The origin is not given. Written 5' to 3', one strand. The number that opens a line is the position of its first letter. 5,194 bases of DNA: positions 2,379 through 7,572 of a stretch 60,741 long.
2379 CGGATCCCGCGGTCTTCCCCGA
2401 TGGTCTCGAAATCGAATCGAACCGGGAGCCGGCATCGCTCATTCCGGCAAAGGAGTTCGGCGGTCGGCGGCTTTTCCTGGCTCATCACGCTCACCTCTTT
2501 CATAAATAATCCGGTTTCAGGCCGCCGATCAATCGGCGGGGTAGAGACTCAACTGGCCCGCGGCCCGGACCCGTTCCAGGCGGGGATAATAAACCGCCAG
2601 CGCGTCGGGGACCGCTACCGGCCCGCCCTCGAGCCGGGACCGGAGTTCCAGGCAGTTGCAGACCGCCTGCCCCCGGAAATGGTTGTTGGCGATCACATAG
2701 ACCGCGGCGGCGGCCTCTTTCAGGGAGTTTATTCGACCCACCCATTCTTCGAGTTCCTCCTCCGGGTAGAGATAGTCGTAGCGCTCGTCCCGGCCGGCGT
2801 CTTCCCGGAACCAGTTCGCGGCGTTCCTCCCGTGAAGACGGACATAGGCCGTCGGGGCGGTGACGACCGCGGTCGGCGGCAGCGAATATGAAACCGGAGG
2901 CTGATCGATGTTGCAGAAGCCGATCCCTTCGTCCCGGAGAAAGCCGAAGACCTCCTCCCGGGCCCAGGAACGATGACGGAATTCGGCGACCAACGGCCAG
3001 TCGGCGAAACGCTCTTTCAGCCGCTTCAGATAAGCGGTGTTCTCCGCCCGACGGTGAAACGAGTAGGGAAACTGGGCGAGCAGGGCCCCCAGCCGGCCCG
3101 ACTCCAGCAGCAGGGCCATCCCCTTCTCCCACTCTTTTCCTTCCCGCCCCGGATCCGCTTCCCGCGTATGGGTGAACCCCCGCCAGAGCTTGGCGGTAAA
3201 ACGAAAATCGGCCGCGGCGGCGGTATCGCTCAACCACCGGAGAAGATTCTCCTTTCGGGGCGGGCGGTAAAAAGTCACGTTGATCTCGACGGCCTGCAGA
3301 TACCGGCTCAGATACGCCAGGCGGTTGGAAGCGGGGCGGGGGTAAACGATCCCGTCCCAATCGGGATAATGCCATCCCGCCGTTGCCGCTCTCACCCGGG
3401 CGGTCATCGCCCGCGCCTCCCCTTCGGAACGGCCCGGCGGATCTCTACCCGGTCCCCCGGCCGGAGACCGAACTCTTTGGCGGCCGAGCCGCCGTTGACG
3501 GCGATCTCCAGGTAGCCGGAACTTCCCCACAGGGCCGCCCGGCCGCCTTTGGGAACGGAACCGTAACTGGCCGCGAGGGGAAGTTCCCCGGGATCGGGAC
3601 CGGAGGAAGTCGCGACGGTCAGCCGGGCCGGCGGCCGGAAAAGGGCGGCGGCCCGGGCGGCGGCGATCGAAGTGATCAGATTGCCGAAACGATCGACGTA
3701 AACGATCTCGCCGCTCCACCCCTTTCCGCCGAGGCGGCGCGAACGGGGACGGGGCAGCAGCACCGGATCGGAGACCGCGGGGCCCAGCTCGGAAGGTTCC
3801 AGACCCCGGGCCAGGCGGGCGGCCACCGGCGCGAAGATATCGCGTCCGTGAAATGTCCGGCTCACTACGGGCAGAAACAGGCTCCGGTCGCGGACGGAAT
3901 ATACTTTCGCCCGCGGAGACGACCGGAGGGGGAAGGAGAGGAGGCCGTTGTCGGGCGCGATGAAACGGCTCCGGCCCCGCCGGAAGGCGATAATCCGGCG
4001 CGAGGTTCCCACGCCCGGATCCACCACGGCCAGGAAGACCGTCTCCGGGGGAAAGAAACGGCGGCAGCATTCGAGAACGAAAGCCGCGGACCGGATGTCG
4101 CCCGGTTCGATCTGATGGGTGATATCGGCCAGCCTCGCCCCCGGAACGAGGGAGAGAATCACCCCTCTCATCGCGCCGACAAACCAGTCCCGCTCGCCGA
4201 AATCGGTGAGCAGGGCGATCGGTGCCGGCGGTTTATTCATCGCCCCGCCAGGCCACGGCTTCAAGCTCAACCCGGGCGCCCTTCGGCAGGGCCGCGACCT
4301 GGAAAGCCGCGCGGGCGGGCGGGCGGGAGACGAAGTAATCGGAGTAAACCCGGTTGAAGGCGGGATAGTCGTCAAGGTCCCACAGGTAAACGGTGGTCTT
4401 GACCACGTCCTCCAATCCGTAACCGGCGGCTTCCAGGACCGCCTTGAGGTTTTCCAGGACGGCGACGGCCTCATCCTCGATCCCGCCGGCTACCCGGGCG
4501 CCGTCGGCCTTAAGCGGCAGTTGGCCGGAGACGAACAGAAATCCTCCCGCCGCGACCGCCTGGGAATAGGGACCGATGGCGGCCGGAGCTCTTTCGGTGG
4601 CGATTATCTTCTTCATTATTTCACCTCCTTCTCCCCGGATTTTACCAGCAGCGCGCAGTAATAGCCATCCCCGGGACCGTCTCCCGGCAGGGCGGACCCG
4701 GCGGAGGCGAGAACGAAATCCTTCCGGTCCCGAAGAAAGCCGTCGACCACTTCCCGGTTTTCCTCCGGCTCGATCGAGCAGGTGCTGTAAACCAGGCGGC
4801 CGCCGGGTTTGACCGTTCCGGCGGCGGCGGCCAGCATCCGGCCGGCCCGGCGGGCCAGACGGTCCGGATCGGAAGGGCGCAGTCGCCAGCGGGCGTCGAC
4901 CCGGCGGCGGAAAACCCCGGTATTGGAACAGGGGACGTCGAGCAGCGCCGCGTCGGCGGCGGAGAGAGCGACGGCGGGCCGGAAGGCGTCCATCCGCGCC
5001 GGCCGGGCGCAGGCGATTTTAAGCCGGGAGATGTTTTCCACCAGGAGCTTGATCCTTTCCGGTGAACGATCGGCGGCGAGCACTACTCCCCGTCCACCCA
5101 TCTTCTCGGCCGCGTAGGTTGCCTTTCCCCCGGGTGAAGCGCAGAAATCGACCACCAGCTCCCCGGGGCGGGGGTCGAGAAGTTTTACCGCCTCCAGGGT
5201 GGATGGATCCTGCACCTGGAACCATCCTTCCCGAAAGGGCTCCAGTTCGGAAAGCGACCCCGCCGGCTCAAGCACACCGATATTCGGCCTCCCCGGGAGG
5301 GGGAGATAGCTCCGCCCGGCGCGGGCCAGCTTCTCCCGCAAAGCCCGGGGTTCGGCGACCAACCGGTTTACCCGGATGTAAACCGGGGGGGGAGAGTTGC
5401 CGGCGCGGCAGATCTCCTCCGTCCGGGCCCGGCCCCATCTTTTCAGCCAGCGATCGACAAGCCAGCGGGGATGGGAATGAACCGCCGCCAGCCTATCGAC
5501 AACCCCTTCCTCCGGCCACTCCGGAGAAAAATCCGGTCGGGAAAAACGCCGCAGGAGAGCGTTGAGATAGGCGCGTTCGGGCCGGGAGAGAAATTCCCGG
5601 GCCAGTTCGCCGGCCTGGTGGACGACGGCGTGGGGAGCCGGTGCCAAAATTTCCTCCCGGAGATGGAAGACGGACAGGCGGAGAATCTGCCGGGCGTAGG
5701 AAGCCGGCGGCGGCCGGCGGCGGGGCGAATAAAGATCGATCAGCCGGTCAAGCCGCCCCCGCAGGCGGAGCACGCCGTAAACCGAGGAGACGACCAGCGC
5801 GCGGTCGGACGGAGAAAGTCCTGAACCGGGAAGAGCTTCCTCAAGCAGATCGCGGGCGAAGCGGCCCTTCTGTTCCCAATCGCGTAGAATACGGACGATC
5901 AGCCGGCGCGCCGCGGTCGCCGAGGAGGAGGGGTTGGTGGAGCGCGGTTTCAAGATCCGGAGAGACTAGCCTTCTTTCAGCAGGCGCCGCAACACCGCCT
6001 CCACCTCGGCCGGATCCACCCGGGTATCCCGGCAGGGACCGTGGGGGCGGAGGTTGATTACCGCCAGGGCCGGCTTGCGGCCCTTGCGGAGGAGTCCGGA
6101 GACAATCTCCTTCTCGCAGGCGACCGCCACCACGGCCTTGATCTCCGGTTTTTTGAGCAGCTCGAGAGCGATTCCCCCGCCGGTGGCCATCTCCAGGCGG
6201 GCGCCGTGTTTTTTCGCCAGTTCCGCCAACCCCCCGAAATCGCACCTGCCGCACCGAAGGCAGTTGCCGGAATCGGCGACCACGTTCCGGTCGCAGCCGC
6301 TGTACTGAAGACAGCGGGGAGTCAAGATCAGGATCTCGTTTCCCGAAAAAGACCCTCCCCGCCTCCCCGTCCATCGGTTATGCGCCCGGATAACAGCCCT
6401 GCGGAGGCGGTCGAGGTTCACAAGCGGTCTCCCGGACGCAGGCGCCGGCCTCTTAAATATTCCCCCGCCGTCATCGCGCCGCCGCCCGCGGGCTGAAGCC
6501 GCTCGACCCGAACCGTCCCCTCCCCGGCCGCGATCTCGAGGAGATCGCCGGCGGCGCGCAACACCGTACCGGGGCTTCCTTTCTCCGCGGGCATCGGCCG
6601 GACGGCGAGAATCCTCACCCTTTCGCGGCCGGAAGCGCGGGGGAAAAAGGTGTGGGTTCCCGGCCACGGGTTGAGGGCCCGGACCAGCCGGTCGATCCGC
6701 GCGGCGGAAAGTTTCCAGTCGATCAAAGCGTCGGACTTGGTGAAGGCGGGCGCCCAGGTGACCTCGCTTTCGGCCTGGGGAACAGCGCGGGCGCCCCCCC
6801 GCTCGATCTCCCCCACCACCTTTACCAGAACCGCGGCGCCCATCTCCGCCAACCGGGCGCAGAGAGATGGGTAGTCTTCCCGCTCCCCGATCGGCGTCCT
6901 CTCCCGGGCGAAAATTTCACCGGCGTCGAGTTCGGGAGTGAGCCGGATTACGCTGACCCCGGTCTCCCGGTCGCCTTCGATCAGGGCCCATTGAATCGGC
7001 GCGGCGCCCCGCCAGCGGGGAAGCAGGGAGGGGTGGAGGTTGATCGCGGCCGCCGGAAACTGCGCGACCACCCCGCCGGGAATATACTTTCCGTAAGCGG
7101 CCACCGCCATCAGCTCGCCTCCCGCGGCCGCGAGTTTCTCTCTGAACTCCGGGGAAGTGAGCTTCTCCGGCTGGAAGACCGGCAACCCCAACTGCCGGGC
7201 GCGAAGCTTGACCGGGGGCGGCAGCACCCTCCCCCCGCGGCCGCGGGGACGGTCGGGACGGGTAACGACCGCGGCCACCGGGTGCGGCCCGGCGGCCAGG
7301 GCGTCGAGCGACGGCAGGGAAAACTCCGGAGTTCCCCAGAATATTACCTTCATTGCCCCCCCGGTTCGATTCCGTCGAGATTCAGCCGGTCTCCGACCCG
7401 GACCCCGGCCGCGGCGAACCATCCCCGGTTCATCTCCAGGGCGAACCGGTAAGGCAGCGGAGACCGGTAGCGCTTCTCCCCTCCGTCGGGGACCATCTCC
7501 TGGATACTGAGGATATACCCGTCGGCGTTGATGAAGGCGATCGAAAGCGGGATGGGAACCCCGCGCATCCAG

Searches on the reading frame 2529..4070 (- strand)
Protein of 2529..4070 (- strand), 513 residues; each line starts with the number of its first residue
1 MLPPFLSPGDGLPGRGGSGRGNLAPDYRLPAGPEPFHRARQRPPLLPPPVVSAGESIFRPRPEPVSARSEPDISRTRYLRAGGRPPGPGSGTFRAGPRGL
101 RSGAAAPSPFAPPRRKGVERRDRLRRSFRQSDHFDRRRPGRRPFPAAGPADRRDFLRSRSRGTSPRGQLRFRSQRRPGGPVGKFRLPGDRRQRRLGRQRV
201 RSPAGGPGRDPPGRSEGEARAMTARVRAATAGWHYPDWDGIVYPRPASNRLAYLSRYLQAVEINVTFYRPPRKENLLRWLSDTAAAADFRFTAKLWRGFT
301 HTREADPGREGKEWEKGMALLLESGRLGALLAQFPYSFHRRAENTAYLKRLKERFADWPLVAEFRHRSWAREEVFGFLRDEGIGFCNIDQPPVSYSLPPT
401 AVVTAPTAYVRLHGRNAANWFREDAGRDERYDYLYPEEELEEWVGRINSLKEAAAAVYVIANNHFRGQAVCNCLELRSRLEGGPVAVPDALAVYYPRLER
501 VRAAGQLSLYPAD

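Call 82: search_protein_families(library=pfam, proteins=[window:2529-4070:-])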
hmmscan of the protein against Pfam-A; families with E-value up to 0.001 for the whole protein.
window:2529-4070:- (513 aa): 1 family
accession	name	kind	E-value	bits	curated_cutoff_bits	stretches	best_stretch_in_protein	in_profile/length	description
PF01904.24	DUF72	-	5.5e-57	193.7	25.3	1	244-478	2-216/217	Protein of unknown function DUF72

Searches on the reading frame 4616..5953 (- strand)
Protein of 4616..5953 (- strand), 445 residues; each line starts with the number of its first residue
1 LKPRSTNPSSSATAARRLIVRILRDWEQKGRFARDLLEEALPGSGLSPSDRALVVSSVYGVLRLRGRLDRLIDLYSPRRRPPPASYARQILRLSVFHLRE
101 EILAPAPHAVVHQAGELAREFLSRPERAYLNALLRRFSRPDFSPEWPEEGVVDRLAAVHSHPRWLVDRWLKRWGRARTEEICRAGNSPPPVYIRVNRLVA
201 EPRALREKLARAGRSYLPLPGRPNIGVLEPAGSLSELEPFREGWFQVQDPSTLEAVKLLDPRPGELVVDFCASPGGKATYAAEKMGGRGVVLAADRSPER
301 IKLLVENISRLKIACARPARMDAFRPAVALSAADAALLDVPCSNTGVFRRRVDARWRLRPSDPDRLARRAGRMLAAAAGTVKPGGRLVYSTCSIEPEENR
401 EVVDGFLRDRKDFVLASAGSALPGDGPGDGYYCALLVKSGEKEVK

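Call 82: search_protein_families(library=pfam, proteins=[window:4616-5953:-])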
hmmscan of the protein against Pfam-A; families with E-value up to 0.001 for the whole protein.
window:4616-5953:- (445 aa): 4 families
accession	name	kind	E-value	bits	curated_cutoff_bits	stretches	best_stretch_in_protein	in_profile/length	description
PF01189.24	Methyltr_RsmB-F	-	5.2e-43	147.5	27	1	257-417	2-164/199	16S rRNA methyltransferase RsmB/F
PF01029.23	NusB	-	9.9e-16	58.8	23.1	1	14-139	2-133/133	NusB family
PF22458.1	RsmF-B_ferredox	-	3.4e-15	56.4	27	1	161-216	1-55/74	Methyltr_RsmF/B-like, ferredoxin-like domain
PF01728.25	FtsJ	-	0.00016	22.1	24.1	1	253-340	13-99/181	FtsJ-like methyltransferase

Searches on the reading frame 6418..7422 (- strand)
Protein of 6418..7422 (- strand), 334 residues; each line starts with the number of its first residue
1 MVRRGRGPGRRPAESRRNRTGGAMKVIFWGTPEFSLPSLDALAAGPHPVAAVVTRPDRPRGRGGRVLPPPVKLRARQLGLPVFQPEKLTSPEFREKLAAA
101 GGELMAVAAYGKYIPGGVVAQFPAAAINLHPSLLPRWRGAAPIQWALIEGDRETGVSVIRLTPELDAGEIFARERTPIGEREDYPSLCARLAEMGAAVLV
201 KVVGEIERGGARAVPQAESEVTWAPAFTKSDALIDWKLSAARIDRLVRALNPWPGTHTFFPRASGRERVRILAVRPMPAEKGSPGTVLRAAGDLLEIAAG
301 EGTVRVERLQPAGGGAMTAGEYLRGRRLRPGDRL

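Call 82: search_protein_families(library=pfam, proteins=[window:6418-7422:-])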
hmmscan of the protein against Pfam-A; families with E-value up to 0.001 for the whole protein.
window:6418-7422:- (334 aa): 2 families
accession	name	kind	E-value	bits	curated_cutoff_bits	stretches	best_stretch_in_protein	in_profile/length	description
PF00551.24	Formyl_trans_N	-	4.1e-38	131.4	26.1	1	24-203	1-181/181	Formyl transferase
PF02911.23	Formyl_trans_C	-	1.6e-22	80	21.1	1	228-326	3-99/100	Formyl transferase, C-terminal domain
